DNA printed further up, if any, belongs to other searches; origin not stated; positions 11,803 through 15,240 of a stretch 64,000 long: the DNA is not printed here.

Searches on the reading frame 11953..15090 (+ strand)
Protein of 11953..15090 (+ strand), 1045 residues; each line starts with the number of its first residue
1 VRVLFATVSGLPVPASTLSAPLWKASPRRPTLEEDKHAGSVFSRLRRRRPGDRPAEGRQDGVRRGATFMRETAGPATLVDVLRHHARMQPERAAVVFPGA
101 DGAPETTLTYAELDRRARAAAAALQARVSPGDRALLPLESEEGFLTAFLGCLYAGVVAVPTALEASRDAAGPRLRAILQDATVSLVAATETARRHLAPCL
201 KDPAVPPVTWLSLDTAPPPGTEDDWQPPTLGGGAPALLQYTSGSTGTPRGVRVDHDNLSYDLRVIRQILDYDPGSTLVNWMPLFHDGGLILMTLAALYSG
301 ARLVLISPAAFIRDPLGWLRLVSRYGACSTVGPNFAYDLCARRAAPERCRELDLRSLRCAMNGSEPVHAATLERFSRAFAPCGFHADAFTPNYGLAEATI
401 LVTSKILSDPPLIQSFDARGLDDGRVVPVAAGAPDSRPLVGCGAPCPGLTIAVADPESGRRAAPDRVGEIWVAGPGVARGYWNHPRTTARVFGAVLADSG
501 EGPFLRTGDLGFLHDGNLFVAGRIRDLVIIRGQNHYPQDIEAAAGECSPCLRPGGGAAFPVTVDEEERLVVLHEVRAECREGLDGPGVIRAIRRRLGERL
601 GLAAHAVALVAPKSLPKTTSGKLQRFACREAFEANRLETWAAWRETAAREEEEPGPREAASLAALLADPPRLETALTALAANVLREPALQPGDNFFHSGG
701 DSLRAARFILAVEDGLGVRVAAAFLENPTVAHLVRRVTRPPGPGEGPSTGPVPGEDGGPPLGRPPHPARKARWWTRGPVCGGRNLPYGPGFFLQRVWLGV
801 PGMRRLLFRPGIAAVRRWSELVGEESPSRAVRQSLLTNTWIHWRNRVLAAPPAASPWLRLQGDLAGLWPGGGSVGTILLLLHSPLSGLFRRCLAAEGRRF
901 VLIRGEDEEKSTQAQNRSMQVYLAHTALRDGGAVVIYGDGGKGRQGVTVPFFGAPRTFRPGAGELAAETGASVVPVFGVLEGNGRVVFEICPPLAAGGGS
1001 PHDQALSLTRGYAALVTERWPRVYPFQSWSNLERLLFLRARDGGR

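Call 14: search_protein_families(library=pfam, proteins=[window:11953-15090:+])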
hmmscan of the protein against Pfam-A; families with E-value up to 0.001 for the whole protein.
window:11953-15090:+ (1045 aa): 4 families
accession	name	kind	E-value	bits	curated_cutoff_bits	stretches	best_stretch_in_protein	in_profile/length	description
PF00501.34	AMP-binding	-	1.3e-65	222.2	29.9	1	82-482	1-384/384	AMP-binding enzyme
PF00550.31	PP-binding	-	4.7e-11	43.2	20.8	1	675-737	2-67/67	Phosphopantetheine attachment site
PF03279.18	Lip_A_acyltrans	-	5.7e-08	32.7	22.3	1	925-996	185-258/295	Bacterial lipid A biosynthesis acyltransferase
PF23024.1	AMP-dom_DIP2-like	-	7.4e-05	23.2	27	1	526-639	2-107/110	Disco-interacting protein 2-like, AMP domain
